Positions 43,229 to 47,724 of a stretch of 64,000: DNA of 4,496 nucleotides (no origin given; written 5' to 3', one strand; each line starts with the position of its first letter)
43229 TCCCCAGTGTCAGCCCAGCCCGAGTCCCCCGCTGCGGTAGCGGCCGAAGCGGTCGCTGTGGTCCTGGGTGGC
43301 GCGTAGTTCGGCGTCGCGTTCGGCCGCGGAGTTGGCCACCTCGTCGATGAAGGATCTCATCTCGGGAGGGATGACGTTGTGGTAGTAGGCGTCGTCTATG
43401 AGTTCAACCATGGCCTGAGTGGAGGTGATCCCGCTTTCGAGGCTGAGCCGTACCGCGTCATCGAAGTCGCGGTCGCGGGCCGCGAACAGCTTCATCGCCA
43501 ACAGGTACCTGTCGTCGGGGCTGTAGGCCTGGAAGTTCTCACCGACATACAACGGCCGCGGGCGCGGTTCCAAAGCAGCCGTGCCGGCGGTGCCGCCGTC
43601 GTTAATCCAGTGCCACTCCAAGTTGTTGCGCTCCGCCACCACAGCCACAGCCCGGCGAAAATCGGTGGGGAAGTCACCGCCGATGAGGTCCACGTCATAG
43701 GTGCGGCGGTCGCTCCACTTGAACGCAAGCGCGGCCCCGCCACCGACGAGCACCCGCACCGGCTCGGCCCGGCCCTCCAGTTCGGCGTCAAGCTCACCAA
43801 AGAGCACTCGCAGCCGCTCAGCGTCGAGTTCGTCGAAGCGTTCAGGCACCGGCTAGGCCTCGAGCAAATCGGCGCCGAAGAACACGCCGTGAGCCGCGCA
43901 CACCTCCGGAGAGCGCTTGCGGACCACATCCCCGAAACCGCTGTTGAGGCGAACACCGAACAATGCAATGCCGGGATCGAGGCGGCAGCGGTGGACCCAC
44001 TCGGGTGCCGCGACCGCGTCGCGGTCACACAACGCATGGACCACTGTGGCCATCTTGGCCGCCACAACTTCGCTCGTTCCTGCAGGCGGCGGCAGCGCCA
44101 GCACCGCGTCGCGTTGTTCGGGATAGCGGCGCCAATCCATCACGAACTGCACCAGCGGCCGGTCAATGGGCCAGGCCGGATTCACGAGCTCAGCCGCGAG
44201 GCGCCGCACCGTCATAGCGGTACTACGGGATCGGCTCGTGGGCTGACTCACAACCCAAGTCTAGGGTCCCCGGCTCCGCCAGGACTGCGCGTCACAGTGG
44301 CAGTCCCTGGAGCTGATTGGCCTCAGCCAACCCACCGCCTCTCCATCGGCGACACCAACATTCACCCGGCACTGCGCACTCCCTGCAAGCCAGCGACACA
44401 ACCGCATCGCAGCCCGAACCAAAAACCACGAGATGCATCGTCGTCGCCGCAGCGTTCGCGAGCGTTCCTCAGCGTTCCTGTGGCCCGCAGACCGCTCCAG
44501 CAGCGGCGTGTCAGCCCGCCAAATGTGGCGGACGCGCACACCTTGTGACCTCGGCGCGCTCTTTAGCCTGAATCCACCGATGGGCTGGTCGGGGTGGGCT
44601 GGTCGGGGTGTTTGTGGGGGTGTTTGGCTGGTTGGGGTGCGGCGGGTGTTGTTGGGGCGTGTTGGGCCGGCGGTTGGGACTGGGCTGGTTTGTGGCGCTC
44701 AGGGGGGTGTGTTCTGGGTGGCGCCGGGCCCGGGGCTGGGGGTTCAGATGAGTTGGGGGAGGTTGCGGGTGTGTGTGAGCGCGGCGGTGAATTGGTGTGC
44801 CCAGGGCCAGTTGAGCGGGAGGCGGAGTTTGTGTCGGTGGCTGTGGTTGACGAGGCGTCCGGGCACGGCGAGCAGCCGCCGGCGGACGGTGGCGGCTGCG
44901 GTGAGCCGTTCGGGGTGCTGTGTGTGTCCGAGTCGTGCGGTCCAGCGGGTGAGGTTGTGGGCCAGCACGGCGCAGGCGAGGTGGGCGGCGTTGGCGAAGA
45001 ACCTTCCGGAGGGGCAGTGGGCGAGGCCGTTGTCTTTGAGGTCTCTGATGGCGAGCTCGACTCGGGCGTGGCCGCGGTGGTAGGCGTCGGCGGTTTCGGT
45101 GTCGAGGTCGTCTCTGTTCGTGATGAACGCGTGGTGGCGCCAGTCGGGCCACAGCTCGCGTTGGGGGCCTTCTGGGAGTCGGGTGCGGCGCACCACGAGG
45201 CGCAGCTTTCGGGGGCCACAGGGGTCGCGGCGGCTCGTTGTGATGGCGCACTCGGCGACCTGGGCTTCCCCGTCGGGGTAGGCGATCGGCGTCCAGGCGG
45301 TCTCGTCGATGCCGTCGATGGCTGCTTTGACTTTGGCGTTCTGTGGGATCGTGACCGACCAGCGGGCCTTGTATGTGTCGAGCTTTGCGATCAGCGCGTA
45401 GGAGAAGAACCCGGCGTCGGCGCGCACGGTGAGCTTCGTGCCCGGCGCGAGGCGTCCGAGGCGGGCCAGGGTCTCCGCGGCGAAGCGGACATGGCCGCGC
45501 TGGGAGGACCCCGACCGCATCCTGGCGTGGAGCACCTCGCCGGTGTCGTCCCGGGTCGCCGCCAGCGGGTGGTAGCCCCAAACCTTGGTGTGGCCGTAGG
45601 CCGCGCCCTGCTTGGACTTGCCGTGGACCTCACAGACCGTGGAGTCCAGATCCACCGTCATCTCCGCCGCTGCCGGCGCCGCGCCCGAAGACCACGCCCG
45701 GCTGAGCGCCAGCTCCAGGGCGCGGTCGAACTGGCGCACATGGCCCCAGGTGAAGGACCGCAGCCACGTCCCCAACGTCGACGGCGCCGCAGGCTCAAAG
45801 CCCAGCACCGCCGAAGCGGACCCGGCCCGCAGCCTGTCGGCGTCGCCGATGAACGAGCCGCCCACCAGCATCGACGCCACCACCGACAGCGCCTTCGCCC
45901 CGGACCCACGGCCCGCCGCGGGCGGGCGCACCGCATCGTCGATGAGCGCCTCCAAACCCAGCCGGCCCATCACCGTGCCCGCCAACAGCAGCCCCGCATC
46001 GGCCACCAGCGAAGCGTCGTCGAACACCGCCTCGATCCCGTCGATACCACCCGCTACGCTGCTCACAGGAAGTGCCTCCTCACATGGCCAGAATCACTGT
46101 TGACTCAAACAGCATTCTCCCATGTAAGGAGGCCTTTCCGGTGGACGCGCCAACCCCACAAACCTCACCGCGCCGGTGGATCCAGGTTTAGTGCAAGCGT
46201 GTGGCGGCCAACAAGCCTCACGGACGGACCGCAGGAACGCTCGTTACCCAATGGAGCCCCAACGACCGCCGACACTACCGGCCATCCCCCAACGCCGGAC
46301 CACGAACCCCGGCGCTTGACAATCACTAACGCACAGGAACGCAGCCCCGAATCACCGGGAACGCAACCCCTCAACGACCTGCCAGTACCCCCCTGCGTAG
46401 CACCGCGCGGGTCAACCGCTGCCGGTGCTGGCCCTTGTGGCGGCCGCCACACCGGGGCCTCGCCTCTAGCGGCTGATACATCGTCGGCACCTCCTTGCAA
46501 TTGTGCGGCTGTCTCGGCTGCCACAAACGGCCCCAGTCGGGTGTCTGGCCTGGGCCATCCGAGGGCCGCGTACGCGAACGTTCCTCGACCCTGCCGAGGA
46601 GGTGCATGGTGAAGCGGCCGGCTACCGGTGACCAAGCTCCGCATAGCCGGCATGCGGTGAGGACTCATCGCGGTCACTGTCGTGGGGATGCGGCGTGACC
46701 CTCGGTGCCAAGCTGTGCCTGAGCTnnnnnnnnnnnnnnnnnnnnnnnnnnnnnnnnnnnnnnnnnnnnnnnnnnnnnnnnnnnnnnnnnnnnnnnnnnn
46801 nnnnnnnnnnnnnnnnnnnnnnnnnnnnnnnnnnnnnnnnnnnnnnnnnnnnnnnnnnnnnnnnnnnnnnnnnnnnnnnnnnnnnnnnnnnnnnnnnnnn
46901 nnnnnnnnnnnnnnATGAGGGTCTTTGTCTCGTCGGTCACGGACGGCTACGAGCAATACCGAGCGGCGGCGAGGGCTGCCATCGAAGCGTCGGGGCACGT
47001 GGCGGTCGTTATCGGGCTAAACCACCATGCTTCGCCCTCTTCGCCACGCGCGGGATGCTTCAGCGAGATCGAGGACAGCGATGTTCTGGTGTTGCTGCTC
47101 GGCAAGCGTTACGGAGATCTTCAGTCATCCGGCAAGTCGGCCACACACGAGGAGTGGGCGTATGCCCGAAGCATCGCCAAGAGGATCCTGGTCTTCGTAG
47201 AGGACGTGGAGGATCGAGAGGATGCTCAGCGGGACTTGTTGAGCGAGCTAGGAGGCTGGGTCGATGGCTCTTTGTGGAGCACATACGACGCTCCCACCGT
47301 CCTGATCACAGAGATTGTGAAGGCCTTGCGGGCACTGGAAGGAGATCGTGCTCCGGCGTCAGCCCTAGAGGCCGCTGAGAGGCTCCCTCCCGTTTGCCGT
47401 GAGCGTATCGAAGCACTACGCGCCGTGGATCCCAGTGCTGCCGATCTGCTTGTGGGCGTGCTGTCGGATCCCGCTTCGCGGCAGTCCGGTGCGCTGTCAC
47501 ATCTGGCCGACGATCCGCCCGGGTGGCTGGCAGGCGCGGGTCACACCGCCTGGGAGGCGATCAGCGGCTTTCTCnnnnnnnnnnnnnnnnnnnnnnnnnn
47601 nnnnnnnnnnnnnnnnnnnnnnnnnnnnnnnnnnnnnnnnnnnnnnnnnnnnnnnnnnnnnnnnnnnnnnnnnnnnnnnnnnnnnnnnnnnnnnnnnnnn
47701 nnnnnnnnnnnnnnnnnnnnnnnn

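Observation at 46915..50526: Island-borne 1203-aa DUF4062(TIR-like)-helical repeat-PIN protein: candidate novel single-gene defence system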

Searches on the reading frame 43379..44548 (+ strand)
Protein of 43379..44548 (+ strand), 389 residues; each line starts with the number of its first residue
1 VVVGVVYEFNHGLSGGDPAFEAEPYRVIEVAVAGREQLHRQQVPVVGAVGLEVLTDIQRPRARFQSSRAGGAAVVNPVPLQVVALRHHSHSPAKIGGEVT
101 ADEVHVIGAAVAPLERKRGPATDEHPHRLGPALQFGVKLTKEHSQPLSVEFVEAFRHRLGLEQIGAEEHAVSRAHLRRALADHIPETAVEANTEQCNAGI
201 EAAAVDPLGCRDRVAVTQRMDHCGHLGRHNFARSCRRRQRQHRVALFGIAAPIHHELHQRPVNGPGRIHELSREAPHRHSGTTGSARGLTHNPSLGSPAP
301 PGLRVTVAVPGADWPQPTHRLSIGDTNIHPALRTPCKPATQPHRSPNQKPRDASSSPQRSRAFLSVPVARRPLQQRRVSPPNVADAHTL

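Call 12: search_protein_families(library=pfam, proteins=[window:43379-44548:+], max_evalue=0.01)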
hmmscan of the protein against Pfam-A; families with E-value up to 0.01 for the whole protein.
window:43379-44548:+ (389 aa): 0 families

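Call 47: search_protein_families(library=padloc, proteins=[window:43379-44548:+], max_evalue=0.01)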
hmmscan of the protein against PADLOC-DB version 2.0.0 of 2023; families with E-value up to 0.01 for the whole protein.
window:43379-44548:+ (389 aa): 0 families

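Call 48: search_protein_families(library=phrogs, proteins=[window:43379-44548:+], max_evalue=0.01)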
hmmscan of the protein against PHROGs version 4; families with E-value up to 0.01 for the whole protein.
window:43379-44548:+ (389 aa): 0 families

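Call 82: search_protein_families(library=ncbifam, proteins=[window:43379-44548:+], max_evalue=0.001)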
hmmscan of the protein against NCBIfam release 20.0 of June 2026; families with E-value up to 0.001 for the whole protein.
window:43379-44548:+ (389 aa): 0 families

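Call 101: search_solved_structures(query=window:43379-44545:+, max_evalue=1)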
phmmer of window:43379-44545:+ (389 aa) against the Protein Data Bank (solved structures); distinct sequences matched with E-value up to 1: 0.

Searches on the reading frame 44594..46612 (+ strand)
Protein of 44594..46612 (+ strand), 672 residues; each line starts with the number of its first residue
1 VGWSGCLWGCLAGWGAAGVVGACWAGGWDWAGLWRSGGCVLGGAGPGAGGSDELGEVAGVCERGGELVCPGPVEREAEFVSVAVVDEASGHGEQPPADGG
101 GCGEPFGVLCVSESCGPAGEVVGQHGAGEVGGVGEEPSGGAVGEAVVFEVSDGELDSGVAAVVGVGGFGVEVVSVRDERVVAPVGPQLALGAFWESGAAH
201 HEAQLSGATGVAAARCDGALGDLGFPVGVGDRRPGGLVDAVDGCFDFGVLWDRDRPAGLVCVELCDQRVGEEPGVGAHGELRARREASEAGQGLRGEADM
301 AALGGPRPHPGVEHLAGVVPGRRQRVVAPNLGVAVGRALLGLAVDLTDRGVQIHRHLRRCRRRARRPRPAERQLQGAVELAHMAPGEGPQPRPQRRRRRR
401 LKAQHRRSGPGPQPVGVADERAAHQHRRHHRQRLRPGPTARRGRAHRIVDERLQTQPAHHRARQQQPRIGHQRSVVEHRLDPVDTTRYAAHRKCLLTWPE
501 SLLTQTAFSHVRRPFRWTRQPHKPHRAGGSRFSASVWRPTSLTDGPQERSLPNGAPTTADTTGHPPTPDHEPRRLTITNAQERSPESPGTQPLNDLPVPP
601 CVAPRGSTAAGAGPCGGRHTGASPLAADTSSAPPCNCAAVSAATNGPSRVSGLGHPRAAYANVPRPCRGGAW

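Call 12: search_protein_families(library=pfam, proteins=[window:44594-46612:+], max_evalue=0.01)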
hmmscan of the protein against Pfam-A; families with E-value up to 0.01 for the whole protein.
window:44594-46612:+ (672 aa): 0 families

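Call 47: search_protein_families(library=padloc, proteins=[window:44594-46612:+], max_evalue=0.01)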
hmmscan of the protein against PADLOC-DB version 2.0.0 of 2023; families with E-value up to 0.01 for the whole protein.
window:44594-46612:+ (672 aa): 0 families

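Call 48: search_protein_families(library=phrogs, proteins=[window:44594-46612:+], max_evalue=0.01)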
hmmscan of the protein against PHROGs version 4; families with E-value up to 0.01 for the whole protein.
window:44594-46612:+ (672 aa): 0 families

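Call 82: search_protein_families(library=ncbifam, proteins=[window:44594-46612:+], max_evalue=0.001)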
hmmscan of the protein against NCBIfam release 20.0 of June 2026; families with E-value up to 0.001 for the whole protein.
window:44594-46612:+ (672 aa): 0 families

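Call 100: search_solved_structures(query=window:44594-46609:+, max_evalue=1)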
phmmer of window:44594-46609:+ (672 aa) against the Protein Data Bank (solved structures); distinct sequences matched with E-value up to 1: 0.

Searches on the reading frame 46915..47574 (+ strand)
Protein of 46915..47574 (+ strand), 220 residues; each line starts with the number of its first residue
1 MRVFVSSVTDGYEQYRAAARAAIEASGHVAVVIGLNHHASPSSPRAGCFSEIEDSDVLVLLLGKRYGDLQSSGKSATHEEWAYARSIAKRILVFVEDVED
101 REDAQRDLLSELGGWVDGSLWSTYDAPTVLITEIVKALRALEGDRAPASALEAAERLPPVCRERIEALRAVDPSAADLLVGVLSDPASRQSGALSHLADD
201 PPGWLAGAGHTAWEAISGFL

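Call 41: search_solved_structures(query=window:46915-47574:+, max_evalue=10, show_alignments=2)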
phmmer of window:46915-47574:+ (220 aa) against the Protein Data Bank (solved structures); distinct sequences matched with E-value up to 10: 1.
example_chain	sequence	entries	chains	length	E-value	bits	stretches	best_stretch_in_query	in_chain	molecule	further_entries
10wc_A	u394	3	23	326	0.028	17.4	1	51-97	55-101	KpSwz DUF4062 | KpSwz | KpSwz TIR/DUF4062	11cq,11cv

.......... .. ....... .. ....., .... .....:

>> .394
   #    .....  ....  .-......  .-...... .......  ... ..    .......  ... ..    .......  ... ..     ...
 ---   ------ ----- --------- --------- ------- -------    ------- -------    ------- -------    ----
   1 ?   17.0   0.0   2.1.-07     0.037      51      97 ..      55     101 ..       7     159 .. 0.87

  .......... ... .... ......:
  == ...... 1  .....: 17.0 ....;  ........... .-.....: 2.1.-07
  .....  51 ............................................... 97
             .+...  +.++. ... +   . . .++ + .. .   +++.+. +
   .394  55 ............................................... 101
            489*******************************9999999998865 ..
